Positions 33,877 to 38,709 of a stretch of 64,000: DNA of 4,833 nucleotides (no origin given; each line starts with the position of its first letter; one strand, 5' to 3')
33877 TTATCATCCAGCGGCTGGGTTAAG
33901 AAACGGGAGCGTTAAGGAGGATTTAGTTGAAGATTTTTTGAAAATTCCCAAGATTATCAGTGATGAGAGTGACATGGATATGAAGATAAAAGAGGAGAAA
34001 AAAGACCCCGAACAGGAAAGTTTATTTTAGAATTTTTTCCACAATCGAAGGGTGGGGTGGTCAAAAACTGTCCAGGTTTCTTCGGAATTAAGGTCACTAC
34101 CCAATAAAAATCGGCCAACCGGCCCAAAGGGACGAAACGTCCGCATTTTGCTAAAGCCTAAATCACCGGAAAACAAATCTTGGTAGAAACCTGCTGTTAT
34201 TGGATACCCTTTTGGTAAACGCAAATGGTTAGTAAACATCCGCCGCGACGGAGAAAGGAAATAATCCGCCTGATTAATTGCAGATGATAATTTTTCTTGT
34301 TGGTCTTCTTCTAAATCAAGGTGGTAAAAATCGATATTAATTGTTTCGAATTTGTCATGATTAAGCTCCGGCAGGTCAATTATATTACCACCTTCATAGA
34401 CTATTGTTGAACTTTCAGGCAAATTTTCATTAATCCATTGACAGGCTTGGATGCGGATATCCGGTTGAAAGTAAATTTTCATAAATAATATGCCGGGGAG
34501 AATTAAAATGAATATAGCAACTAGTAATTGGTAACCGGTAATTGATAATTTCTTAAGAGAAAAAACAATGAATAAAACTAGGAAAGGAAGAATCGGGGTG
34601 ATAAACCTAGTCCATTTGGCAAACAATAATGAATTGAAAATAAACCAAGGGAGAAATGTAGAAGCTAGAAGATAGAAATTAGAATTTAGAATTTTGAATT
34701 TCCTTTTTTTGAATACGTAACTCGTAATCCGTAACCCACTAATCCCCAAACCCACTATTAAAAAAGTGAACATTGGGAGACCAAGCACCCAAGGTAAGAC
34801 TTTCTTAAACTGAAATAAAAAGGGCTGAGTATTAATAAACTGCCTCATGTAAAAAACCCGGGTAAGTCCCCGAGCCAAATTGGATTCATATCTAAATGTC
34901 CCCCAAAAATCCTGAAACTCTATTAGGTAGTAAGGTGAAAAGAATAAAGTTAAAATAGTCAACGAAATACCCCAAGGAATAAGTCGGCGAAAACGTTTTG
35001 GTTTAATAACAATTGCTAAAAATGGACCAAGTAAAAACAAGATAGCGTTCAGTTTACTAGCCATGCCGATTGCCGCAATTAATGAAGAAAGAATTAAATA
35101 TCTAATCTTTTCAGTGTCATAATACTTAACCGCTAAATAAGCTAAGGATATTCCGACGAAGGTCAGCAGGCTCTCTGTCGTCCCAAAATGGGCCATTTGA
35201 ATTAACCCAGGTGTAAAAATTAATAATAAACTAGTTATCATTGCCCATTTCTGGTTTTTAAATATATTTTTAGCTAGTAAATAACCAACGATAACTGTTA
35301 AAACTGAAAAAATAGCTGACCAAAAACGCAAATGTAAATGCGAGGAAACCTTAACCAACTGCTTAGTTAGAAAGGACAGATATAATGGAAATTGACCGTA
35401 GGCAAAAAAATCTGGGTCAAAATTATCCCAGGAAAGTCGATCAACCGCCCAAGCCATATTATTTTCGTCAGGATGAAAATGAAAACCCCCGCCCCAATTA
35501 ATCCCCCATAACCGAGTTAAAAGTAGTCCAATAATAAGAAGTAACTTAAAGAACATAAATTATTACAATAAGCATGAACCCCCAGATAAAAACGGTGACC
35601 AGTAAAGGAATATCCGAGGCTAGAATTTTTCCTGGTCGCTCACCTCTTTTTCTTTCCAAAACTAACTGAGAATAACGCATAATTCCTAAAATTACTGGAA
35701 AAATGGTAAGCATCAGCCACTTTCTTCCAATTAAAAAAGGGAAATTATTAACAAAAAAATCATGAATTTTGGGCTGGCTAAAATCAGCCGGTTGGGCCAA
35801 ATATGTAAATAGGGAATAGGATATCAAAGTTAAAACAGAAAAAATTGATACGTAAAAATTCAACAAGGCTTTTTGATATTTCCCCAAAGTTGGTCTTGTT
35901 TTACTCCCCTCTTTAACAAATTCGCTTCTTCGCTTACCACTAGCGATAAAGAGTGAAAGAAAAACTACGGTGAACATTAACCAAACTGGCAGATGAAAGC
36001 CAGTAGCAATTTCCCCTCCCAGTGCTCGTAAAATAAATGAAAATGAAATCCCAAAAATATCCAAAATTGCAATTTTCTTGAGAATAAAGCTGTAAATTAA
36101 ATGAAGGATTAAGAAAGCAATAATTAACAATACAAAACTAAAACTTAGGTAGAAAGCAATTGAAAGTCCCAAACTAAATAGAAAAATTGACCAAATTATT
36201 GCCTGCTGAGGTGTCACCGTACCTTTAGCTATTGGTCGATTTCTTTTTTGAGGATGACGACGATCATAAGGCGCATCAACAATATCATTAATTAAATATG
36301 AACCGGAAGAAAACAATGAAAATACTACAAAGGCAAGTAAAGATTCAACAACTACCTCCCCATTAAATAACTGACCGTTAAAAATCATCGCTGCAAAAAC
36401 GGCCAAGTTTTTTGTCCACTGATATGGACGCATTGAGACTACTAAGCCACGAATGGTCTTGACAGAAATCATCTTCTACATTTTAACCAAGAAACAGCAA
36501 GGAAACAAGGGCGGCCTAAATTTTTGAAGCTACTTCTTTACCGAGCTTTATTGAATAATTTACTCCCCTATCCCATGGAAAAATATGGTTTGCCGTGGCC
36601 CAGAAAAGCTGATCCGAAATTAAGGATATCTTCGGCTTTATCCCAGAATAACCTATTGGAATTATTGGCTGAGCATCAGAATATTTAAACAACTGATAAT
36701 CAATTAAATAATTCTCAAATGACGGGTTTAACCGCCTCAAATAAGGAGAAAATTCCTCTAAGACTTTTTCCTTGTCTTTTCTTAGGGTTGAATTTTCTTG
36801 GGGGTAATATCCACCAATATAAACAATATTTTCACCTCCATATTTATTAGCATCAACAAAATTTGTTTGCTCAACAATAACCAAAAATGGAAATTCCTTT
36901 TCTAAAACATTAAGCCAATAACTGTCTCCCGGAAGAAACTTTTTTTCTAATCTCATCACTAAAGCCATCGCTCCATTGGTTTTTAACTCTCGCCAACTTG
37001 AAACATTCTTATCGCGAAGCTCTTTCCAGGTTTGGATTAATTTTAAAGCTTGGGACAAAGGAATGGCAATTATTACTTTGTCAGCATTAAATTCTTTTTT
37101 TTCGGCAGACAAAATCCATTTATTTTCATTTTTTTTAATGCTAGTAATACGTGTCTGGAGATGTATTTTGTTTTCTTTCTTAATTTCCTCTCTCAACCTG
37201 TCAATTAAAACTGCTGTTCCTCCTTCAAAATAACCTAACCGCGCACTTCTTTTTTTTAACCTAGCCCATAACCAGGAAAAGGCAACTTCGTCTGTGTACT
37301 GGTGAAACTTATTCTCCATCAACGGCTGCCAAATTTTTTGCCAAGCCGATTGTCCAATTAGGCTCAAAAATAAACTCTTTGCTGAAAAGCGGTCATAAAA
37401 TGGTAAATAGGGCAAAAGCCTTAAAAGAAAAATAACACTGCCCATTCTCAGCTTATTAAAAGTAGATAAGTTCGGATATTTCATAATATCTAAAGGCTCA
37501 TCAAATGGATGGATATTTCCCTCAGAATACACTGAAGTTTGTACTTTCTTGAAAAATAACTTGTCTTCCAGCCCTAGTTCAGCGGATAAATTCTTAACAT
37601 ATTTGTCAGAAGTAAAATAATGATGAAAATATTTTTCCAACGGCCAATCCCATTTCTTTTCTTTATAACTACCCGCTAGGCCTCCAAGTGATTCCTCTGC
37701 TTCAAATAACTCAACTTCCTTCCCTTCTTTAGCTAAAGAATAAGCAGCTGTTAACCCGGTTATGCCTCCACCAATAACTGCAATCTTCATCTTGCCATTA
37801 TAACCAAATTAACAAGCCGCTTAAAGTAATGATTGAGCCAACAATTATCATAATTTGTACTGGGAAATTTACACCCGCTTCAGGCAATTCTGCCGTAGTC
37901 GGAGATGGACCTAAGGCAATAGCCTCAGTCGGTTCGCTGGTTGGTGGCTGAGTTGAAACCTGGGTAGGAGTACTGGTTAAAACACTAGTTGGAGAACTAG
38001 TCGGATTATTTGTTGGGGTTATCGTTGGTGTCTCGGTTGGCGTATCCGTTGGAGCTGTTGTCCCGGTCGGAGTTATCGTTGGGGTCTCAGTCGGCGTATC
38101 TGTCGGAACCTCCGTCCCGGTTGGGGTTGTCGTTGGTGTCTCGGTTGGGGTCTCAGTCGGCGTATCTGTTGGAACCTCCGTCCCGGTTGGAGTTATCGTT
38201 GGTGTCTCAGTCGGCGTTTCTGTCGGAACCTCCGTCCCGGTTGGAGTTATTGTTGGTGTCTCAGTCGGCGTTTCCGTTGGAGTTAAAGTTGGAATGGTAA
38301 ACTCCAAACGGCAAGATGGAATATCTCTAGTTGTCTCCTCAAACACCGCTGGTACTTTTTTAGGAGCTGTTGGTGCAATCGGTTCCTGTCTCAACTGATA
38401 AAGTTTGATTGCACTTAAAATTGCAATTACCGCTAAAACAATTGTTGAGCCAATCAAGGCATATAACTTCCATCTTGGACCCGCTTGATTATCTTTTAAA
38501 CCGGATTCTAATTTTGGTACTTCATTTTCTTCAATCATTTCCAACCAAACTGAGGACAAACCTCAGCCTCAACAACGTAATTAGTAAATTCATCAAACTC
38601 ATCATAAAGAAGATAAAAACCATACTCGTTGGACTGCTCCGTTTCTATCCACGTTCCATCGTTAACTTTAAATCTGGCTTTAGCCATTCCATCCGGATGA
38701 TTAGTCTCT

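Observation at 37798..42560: Surface-protein cluster: TP-repeat protein, ~40-Cys protein, FN3 protein and PilN/PilO-like genes directly downstream of murJ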

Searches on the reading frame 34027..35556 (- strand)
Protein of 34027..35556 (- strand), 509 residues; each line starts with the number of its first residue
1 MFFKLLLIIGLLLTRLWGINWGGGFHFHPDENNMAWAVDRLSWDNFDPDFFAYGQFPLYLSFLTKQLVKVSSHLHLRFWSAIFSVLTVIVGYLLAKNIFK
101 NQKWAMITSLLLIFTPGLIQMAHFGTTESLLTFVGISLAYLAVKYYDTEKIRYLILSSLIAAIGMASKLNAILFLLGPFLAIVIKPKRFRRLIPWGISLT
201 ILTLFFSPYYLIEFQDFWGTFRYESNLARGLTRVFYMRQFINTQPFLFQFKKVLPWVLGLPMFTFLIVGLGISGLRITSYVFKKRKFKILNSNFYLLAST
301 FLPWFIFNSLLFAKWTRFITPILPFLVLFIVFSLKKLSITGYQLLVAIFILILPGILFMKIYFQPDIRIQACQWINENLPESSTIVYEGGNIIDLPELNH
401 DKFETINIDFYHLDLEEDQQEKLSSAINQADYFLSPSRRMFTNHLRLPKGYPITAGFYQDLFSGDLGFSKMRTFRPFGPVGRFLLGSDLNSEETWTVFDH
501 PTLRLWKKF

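Call 36: search_protein_families(library=pfam, proteins=[window:34027-35556:-], max_evalue=0.1)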
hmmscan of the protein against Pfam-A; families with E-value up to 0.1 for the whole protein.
window:34027-35556:- (509 aa): 3 families
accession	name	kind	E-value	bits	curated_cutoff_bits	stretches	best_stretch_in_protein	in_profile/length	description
PF13231.12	PMT_2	-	8.7e-15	55.7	26.1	1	63-208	12-156/160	Dolichyl-phosphate-mannose-protein mannosyltransferase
PF02366.24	PMT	-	1.4e-09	38.4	22.7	1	62-206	68-227/245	Dolichyl-phosphate-mannose-protein mannosyltransferase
PF23987.1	Phage_holin_10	-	0.059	13.9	27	0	84-116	10-42/52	Bacteriophage holin Pam3 gp28 family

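Call 65: search_protein_families(library=ncbifam, proteins=[window:34027-35556:-], max_evalue=0.001)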
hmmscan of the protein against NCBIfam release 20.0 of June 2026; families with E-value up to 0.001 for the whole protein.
window:34027-35556:- (509 aa): 2 families
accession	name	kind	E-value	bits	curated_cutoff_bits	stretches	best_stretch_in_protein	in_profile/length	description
TIGR03663.1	TIGR03663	subfamily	1.4e-10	40.8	126.25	1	6-182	6-179/435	flippase activity-associated protein Agl23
NF047440.1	LA3751_2_3_fam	subfamily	2.1e-05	23.5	200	1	53-369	78-396/460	LA_3751/LA_3752 family putative glycosyltransferase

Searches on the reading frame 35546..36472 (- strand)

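Call 36: search_protein_families(library=pfam, proteins=[window:35546-36472:-], max_evalue=0.1)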
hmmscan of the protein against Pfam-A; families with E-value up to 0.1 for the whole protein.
window:35546-36472:- (308 aa): 1 family
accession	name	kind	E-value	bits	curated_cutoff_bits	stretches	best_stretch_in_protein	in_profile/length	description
PF01040.23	UbiA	-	4.9e-27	95.3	34.2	1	28-221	8-206/250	UbiA prenyltransferase family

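Call 65: search_protein_families(library=ncbifam, proteins=[window:35546-36472:-], max_evalue=0.001)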
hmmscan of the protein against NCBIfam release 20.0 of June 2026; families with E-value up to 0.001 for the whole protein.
window:35546-36472:- (308 aa): 21 families
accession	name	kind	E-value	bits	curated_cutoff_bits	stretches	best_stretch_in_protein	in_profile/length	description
NF008978.0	PRK12324.1-4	equivalog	6.3e-62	209.4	207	1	6-307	31-321/322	decaprenyl-phosphate phosphoribosyltransferase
NF008977.0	PRK12324.1-2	equivalog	4e-57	193.9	234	1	14-306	9-288/297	decaprenyl-phosphate phosphoribosyltransferase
NF006088.0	PRK08238.1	equivalog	1.5e-47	162.3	351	1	6-193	191-378/482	UbiA family prenyltransferase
NF008976.0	PRK12324.1-1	equivalog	1.3e-43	149.5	474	1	7-232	18-245/306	decaprenyl-phosphate phosphoribosyltransferase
TIGR01473.1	cyoE_ctaB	equivalog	1e-15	58.3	210.3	1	24-172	18-169/281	heme o synthase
NF009523.0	PRK12884.1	equivalog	5.5e-15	55.3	269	1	24-173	22-167/279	prenyltransferase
NF009521.0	PRK12882.1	equivalog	3.5e-12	46.1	296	1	5-144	3-139/280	geranylgeranylglycerol-phosphate geranylgeranyltransferase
TIGR01474.1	ubiA_proteo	equivalog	1.9e-11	44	275.45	1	41-150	39-148/282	4-hydroxybenzoate octaprenyltransferase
NF009522.0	PRK12883.1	equivalog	6.8e-11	42.2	353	1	42-218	37-213/279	geranylgeranylglycerol-phosphate geranylgeranyltransferase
NF035940.1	prenyl_rel_EboC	equivalog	4.6e-09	36.1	250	1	43-137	41-132/292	UbiA-like protein EboC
TIGR01475.1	ubiA_other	subfamily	2.7e-08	33.6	180.8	1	30-172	21-165/282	UbiA-like polyprenyltransferase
NF003349.0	PRK04375.1-2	equivalog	9.5e-08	31.6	246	1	38-172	54-193/318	heme o synthase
NF003348.0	PRK04375.1-1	equivalog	1.2e-07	31.5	285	1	47-148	42-145/292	heme o synthase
NF009514.0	PRK12873.1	equivalog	8.4e-06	25.3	246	1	45-125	49-130/297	4-hydroxybenzoate polyprenyltransferase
NF009515.0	PRK12874.1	equivalog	0.00011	21.7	392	1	25-176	27-180/291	4-hydroxybenzoate polyprenyltransferase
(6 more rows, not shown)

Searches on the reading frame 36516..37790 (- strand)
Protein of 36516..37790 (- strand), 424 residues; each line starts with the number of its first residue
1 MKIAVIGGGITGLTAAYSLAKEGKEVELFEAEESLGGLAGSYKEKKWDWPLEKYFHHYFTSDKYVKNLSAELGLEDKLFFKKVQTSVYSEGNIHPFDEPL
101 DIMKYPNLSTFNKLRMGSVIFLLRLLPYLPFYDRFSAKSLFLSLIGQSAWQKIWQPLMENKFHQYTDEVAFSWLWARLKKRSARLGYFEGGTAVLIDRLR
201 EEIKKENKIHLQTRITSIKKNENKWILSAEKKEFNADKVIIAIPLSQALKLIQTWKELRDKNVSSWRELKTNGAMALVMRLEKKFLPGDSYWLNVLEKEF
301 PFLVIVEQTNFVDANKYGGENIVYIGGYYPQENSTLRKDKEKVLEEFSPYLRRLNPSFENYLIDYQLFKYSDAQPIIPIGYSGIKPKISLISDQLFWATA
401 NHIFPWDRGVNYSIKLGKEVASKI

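Call 5: search_protein_families(library=pfam, proteins=[window:36516-37790:-], max_evalue=1)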
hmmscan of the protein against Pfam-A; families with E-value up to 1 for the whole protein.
window:36516-37790:- (424 aa): 22 families
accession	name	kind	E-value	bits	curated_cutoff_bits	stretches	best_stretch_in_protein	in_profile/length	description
PF01593.30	Amino_oxidase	-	2.6e-30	106.5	19.8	1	10-356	1-366/443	Flavin containing amine oxidoreductase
PF13450.12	NAD_binding_8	-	4e-14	53.1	21.9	1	5-68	1-64/68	NAD(P)-binding Rossmann-like domain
PF01266.30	DAO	-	3.3e-11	43.8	27.9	1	2-36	1-35/353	FAD dependent oxidoreductase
PF03486.20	HI0933_like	-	2.5e-08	34.1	50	2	2-36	2-36/244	HI0933-like protein Rossmann domain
PF07992.20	Pyr_redox_2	-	5.9e-08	32.9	26.1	2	2-34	144-176/291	Pyridine nucleotide-disulphide oxidoreductase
PF12831.13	FAD_oxidored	-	1.9e-06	27.9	27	1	3-40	2-39/416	FAD dependent oxidoreductase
PF13738.12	Pyr_redox_3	-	6.6e-06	26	30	2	206-243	95-132/305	Pyridine nucleotide-disulphide oxidoreductase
PF00070.33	Pyr_redox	-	8.5e-06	26.6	22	1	2-35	1-34/82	Pyridine nucleotide-disulphide oxidoreductase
PF00890.30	FAD_binding_2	-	7.4e-05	22.6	20.4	1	3-37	2-36/414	FAD binding domain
PF01134.28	GIDA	-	7.7e-05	22.4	22.1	1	2-30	1-29/391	Glucose inhibited division protein A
PF13454.12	NAD_binding_9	-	0.00017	22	21.8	1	4-39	1-40/155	FAD-NAD(P)-binding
PF01946.23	Thi4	-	0.0003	20.6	26.2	1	2-38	19-56/235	Thi4 family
PF00743.25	FMO-like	-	0.0096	14.9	22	1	2-39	3-40/532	Flavin-binding monooxygenase-like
PF20541.3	DUF6756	-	0.015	15.6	27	1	145-234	26-113/160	Family of unknown function (DUF6756)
PF02558.23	ApbA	-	0.015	15.4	22.2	1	3-29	1-27/150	Ketopantoate reductase PanE/ApbA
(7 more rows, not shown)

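Call 6: search_protein_families(library=ncbifam, proteins=[window:36516-37790:-], max_evalue=1)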
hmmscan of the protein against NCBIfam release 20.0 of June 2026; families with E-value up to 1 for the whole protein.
window:36516-37790:- (424 aa): 135 families (the best 25 are shown)
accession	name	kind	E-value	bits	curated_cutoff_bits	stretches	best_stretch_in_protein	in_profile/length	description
NF005560.0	PRK07233.1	equivalog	1.9e-118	396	252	1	1-424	1-428/435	hypothetical protein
TIGR03467.1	HpnE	equivalog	2.1e-20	73.5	283.05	1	3-273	1-286/430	hydroxysqualene dehydroxylase HpnE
NF008841.0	PRK11883.1-1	equivalog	3.2e-18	65.9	517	2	1-97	4-102/453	protoporphyrinogen oxidase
NF008845.0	PRK11883.1-5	equivalog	2.4e-16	59.1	560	2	2-96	6-105/468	protoporphyrinogen oxidase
TIGR02733.1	desat_CrtD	equivalog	1.6e-14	53.4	549.7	2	2-47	3-48/492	C-3',4' desaturase CrtD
NF005548.0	PRK07208.1-4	equivalog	1.2e-13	50.6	389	2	2-102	5-101/488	hypothetical protein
NF009081.0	PRK12416.1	equivalog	1.4e-13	50.6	702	2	3-97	4-103/466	protoporphyrinogen oxidase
TIGR03197.1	MnmC_Cterm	equivalog_domain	8.1e-13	48.2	174.2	2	2-37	1-36/400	FAD-dependent 5-carboxymethylaminomethyl-2-thiouridine(34) oxidoreductase MnmC1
NF005547.0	PRK07208.1-3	equivalog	9.3e-13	47.7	380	1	2-94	6-96/465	hypothetical protein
TIGR02732.1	zeta_caro_desat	equivalog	3.1e-11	42.9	622.15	1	2-94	1-93/474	9,9'-di-cis-zeta-carotene desaturase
TIGR00562.1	proto_IX_ox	equivalog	8.1e-11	41.2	97.85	1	2-117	4-123/470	protoporphyrinogen oxidase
NF009410.0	PRK12771.1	subfamily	1.1e-10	40.7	516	1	2-38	140-176/566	NAD(P)-binding protein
TIGR02734.1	crtI_fam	subfamily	2e-10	40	238.1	1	4-47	2-45/504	phytoene desaturase family protein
TIGR00275.1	TIGR00275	subfamily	2.1e-10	40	183.8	2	3-36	1-34/401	aminoacetone oxidase family FAD-binding enzyme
TIGR02731.1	phytoene_desat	equivalog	9e-10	37.9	569.4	1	2-83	1-81/453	15-cis-phytoene desaturase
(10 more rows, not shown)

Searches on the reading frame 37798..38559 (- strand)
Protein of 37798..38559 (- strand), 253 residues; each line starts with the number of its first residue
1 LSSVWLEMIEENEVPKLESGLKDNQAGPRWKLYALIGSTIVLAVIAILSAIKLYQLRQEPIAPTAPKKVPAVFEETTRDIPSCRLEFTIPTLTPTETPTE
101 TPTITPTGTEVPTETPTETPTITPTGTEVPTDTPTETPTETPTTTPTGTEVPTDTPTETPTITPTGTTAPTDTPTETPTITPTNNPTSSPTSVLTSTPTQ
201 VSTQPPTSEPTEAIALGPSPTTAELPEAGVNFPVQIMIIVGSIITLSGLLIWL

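Call 5: search_protein_families(library=pfam, proteins=[window:37798-38559:-], max_evalue=1)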
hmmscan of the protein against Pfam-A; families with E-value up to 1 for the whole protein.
window:37798-38559:- (253 aa): 2 families
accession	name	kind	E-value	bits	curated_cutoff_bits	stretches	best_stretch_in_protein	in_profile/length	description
PF25587.1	Rv2743c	-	0.0019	18.3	27.7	1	27-70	54-99/237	Rv2743c family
PF04886.17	PT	-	0.046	13.7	26.2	1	167-200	3-36/36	PT disordered repeat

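Call 6: search_protein_families(library=ncbifam, proteins=[window:37798-38559:-], max_evalue=1)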
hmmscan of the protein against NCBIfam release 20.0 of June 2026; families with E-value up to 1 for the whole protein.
window:37798-38559:- (253 aa): 1 family
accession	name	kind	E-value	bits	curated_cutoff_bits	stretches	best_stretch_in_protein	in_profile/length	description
NF047839.1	PspM_Rv2743c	equivalog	0.0016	18.4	80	1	26-70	38-82/220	phage shock envelope stress response protein PspM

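Call 64: list_cluster_members(proteins=[P0153, P0121, P0001, window:37798-38538:-, window:41348-42004:-, window:40996-41370:-])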
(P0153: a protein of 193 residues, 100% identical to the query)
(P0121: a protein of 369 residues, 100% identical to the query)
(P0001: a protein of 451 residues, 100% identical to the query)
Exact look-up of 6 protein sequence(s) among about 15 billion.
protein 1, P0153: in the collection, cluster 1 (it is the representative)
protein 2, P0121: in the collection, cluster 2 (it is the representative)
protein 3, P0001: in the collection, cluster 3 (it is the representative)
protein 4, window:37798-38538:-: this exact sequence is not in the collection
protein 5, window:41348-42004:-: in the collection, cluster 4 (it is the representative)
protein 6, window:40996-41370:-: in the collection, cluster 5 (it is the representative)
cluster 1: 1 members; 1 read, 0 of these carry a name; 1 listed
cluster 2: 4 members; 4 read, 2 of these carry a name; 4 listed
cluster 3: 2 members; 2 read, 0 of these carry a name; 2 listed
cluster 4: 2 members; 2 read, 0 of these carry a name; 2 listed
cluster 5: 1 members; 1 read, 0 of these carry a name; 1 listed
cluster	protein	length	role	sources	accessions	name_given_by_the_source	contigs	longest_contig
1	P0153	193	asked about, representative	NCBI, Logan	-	-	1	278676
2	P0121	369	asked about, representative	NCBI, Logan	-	-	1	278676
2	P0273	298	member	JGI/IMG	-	hypothetical protein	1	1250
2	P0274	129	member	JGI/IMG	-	hypothetical protein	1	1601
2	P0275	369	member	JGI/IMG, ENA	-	-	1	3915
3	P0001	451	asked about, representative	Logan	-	-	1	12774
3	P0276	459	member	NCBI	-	-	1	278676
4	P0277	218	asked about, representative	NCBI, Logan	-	-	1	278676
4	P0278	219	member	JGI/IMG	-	-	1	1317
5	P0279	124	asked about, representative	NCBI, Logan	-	-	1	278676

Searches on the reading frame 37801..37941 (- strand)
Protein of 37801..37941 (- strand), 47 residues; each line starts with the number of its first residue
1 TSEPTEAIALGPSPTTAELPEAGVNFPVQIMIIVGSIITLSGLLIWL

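Call 62: search_protein_families(library=ncbifam, proteins=[window:37801-37941:-], max_evalue=10)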
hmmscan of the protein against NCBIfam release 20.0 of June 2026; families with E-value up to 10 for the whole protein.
seq(47 aa): 1 family
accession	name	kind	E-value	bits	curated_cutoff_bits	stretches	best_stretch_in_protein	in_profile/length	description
NF006934.0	PRK09419.1-1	subfamily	0.088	10.4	1646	1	16-45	1136-1165/1174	multifunctional 2',3'-cyclic-nucleotide 2'-phosphodiesterase/3'-nucleotidase/5'-nucleotidase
